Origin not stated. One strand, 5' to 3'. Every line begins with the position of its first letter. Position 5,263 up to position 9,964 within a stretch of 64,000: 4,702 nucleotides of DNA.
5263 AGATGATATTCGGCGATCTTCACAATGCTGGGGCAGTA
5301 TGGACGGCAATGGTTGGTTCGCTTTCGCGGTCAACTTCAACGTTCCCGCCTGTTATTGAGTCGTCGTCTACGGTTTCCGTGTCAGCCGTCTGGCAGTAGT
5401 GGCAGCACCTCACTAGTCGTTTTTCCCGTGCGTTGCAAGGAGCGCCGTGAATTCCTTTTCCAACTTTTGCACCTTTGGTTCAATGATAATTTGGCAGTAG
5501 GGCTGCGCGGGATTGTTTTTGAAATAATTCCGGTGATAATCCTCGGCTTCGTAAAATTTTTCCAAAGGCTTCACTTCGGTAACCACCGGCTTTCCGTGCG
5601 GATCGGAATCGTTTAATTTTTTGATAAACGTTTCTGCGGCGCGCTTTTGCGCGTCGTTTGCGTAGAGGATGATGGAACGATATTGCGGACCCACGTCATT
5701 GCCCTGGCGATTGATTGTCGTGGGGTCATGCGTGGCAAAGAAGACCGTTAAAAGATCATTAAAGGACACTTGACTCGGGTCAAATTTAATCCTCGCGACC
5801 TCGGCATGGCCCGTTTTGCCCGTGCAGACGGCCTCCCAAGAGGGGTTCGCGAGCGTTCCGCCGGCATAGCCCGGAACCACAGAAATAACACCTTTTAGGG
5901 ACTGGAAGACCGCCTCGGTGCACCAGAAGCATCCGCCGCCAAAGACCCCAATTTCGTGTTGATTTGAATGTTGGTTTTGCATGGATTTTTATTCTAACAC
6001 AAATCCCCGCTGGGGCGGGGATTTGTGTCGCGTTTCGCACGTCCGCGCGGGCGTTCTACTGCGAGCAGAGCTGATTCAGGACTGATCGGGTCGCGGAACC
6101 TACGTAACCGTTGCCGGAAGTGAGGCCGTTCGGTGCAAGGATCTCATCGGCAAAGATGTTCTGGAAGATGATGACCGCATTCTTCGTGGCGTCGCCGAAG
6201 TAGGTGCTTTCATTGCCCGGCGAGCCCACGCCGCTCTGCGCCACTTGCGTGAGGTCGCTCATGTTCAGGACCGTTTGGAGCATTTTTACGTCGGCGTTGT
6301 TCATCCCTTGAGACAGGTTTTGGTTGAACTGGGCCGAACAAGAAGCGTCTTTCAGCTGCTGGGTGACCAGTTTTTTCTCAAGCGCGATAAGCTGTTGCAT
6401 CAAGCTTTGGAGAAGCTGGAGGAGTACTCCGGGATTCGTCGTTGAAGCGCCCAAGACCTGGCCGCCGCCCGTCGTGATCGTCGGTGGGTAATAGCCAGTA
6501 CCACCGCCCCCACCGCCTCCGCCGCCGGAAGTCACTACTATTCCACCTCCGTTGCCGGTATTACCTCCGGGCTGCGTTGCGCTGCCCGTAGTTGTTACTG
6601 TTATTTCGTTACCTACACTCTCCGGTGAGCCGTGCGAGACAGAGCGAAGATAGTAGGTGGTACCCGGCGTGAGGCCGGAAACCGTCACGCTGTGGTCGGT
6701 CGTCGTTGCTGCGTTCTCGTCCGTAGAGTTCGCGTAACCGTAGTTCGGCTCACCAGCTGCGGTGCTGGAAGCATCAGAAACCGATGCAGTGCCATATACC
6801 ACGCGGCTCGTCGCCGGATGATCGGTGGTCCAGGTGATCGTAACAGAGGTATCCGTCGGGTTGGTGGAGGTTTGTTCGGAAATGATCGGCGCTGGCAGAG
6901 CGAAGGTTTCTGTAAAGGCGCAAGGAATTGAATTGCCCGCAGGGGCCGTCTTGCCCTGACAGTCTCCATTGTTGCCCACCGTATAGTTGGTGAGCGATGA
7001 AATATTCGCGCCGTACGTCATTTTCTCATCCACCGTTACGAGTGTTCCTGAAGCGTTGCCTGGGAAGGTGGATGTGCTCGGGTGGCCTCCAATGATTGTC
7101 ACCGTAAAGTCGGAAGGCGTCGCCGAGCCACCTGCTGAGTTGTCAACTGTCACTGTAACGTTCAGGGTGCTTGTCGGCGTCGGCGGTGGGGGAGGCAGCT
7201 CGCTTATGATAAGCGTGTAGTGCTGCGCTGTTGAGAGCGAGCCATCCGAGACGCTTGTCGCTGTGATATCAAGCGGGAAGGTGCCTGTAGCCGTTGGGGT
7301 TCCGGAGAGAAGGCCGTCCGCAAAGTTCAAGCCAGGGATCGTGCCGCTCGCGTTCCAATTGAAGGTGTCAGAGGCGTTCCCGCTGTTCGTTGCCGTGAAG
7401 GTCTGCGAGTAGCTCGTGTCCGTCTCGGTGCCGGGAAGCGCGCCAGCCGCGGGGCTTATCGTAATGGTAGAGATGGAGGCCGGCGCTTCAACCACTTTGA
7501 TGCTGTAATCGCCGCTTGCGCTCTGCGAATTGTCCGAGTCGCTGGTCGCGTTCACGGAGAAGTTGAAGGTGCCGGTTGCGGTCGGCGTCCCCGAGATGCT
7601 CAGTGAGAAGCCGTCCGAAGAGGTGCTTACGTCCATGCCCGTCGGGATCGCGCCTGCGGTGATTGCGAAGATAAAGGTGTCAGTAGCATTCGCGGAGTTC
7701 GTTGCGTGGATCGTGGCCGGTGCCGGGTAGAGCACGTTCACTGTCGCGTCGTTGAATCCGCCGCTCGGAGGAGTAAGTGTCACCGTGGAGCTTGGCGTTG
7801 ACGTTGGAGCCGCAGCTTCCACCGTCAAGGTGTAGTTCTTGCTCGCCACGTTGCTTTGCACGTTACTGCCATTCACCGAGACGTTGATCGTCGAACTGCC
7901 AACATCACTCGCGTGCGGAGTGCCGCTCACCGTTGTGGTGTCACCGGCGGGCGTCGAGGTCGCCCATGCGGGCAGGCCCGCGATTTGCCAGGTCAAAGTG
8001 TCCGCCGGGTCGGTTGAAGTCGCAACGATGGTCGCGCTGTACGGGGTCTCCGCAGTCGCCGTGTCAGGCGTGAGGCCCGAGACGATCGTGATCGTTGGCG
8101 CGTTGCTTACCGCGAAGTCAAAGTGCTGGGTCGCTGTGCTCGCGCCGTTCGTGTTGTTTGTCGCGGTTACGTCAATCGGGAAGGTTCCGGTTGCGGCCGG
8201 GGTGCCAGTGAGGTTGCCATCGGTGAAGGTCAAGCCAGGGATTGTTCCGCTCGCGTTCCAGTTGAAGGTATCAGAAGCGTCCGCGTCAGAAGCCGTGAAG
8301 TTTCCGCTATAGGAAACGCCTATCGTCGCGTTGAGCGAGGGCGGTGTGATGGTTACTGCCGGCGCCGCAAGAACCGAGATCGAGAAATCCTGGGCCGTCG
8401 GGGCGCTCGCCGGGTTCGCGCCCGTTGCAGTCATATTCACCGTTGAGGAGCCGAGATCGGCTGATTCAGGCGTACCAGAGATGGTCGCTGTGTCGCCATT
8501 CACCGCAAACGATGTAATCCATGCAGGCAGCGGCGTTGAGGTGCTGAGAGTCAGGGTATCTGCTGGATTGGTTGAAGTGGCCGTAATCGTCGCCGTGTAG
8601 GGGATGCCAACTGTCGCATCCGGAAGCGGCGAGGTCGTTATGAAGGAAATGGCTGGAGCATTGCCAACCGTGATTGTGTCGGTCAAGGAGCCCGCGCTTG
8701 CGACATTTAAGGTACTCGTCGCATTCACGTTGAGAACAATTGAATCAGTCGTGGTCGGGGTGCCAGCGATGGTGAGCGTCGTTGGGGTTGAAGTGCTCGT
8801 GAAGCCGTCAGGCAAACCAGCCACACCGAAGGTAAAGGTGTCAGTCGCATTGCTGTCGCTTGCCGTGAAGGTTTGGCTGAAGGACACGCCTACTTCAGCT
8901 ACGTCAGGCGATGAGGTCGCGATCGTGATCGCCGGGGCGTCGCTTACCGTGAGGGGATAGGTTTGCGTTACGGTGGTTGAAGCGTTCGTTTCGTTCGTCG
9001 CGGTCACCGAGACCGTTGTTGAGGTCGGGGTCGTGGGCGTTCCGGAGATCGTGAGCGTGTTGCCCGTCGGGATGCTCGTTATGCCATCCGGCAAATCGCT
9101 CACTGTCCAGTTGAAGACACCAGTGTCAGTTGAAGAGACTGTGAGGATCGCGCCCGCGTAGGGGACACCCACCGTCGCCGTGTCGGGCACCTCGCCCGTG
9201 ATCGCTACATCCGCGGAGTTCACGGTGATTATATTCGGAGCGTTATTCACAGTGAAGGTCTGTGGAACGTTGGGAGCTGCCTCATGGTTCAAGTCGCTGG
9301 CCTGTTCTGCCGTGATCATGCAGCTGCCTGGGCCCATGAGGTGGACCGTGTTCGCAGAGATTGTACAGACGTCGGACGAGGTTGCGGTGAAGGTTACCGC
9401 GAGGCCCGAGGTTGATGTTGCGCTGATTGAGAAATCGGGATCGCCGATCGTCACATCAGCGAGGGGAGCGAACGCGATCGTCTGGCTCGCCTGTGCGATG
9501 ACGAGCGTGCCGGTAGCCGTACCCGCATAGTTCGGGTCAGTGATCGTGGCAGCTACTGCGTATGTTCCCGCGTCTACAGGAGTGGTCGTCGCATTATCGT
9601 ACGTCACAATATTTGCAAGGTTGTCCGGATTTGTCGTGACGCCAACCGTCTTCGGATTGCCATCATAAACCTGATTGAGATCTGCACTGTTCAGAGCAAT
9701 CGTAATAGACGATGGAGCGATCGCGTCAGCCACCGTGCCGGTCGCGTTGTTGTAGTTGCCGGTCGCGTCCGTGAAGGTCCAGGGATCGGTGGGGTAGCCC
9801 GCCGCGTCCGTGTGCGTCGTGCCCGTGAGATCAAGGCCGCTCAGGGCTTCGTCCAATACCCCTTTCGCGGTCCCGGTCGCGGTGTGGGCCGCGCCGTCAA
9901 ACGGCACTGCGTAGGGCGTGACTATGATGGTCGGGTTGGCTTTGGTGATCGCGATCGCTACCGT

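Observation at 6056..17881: Giant (3,941 aa) wall-anchored multidomain adhesin-like protein with an embedded NodB deacetylase domain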

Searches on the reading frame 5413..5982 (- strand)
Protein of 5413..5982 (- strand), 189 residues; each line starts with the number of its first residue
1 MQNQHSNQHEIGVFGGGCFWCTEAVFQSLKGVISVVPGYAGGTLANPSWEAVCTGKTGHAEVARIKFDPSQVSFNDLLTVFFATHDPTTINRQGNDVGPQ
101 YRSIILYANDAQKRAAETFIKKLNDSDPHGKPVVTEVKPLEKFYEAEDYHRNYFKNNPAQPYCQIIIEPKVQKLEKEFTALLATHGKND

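Call 8: search_protein_families(library=pfam, proteins=[window:5413-5982:-], max_evalue=0.001)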
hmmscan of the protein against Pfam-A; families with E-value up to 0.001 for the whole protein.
window:5413-5982:- (189 aa): 1 family
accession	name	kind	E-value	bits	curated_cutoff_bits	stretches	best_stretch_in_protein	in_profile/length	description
PF01625.27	PMSR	-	3e-63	213.1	23.7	1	13-164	3-153/153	Peptide methionine sulfoxide reductase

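Call 45: find_encoding_contigs(protein=window:5413-5982:-, flank=10000, max_places=4)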
Protein window:5413-5982:- (189 aa): no gene with exactly this product is on record in the collection.

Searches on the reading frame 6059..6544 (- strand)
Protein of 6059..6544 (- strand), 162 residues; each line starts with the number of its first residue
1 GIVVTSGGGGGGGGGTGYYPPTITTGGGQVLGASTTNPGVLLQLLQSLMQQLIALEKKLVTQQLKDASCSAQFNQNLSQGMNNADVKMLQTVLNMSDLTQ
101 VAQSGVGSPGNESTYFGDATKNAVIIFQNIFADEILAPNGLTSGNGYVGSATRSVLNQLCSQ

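Call 29: search_protein_families(library=pfam, proteins=[window:6059-6544:-], max_evalue=1)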
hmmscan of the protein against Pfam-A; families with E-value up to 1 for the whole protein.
window:6059-6544:- (162 aa): 2 families
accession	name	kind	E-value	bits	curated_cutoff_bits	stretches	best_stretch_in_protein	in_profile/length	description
PF01471.23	PG_binding_1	-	0.00094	19.8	23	1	83-129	2-39/57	Putative peptidoglycan binding domain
PF16590.10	ESP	-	0.093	13.4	22.7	1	47-96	8-57/91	Exocrine gland-secreting peptide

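Call 42: find_homologous_proteins(query=window:6059-6472:-, max_evalue=0.001)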
Query window:6059-6472:- (138 aa): 10 proteins with E <= 0.001 among 34 candidates.
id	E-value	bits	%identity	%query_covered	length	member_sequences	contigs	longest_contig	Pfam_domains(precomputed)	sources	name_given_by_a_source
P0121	1.1e-52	195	71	99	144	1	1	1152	-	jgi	jgi:peptidoglycan hydrolase-like protein with peptidoglycan-binding domain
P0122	2.8e-44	168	68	99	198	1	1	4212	-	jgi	-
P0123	5.7e-43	164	68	96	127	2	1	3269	PF01471.24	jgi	jgi:peptidoglycan hydrolase-like protein with peptidoglycan-binding domain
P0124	6.6e-42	161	66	99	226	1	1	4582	PF13287.13,PF13290.14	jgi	-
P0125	6.3e-41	157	65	99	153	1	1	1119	PF01471.24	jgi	jgi:hypothetical protein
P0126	7.2e-41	157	69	84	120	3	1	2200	PF01471.24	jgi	jgi:peptidoglycan hydrolase-like protein with peptidoglycan-binding domain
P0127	1.8e-38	150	67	88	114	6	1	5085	PF01471.24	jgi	jgi:peptidoglycan hydrolase-like protein with peptidoglycan-binding domain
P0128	1.5e-37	147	67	83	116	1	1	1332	-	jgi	-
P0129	7.2e-34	135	60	81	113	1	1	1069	PF01471.24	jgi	jgi:peptidoglycan hydrolase-like protein with peptidoglycan-binding domain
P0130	5.3e-24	103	61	64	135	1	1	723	PF01471.24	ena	-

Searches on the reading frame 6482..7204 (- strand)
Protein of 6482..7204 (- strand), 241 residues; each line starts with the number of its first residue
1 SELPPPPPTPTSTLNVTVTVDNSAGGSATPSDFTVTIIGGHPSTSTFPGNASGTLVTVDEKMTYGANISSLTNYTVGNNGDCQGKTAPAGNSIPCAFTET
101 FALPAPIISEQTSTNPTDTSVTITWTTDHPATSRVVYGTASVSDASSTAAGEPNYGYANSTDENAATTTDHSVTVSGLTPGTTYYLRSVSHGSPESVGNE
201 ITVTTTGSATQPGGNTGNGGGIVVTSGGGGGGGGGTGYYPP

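Call 29: search_protein_families(library=pfam, proteins=[window:6482-7204:-], max_evalue=1)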
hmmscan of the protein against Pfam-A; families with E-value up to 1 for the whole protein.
window:6482-7204:- (241 aa): 4 families
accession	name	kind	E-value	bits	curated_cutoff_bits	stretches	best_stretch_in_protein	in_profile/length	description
PF16656.11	Pur_ac_phosph_N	-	1.2e-09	39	30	1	112-196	7-84/93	Purple acid Phosphatase, N-terminal domain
PF00041.27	fn3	-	0.0034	18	25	1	112-187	7-65/84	Fibronectin type III domain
PF25059.1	FN3_DSCAM-DSCAML_C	-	0.012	16.4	39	1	167-207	41-84/89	DSCAM/DSCAML C-terminal Fn3-like domain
PF16655.11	PhoD_N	-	0.026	15.5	30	1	117-199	9-87/90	PhoD-like phosphatase, N-terminal domain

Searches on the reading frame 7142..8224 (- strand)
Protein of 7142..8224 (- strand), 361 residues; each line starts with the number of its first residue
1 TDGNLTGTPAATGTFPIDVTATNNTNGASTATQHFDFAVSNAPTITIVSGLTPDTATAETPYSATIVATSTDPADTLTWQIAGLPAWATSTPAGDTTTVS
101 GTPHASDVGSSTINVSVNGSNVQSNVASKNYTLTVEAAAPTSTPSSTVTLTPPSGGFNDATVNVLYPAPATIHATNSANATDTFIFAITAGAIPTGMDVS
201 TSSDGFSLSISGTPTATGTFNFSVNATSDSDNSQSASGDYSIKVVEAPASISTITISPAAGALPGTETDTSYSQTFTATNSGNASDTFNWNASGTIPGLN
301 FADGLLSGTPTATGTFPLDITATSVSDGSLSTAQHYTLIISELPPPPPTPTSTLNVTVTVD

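Call 29: search_protein_families(library=pfam, proteins=[window:7142-8224:-], max_evalue=1)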
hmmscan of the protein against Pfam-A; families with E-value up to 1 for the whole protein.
window:7142-8224:- (361 aa): 3 families
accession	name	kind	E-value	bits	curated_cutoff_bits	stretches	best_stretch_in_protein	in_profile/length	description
PF05345.18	He_PIG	-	1.4e-13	51.5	24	4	51-135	8-95/96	Putative Ig domain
PF10989.13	DUF2808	-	0.023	15.1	25.3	1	120-235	16-136/146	Protein of unknown function (DUF2808)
PF07495.19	Y_Y_Y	-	0.24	11.8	26.6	0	202-243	23-63/65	Y_Y_Y domain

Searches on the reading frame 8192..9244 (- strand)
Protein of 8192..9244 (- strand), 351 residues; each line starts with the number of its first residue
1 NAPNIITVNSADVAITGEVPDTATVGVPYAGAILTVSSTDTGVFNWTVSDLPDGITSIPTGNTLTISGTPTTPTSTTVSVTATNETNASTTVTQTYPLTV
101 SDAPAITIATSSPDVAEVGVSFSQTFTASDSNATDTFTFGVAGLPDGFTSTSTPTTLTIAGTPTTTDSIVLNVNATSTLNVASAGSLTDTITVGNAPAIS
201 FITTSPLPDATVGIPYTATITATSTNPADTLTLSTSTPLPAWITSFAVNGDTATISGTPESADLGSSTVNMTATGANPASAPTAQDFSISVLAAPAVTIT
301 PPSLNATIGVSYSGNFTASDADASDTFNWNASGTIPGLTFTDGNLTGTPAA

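Call 29: search_protein_families(library=pfam, proteins=[window:8192-9244:-], max_evalue=1)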
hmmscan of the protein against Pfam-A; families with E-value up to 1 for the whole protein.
window:8192-9244:- (351 aa): 3 families
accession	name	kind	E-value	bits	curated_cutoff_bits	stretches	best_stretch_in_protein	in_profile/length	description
PF05345.18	He_PIG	-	1.3e-11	45.2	24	3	203-290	6-94/96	Putative Ig domain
PF03504.19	Chlam_OMP6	-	0.0043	17.8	34.1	1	10-41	9-40/91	Chlamydia cysteine-rich outer membrane protein 6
PF05137.18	PilN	-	0.11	13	22.8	1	233-261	6-34/78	Fimbrial assembly protein (PilN)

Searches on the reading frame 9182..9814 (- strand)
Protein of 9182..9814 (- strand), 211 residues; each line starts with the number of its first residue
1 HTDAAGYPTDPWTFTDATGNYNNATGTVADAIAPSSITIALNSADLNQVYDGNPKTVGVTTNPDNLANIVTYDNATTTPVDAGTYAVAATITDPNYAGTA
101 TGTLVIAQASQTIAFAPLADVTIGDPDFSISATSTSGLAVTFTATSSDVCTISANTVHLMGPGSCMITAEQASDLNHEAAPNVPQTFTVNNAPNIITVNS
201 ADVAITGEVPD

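Call 29: search_protein_families(library=pfam, proteins=[window:9182-9814:-], max_evalue=1)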
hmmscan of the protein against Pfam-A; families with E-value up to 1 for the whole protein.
window:9182-9814:- (211 aa): 1 family
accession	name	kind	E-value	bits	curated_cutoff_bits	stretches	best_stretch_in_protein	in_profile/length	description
PF18887.5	MBG_3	-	2.1e-23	82.6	25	1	44-110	6-72/72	MBG domain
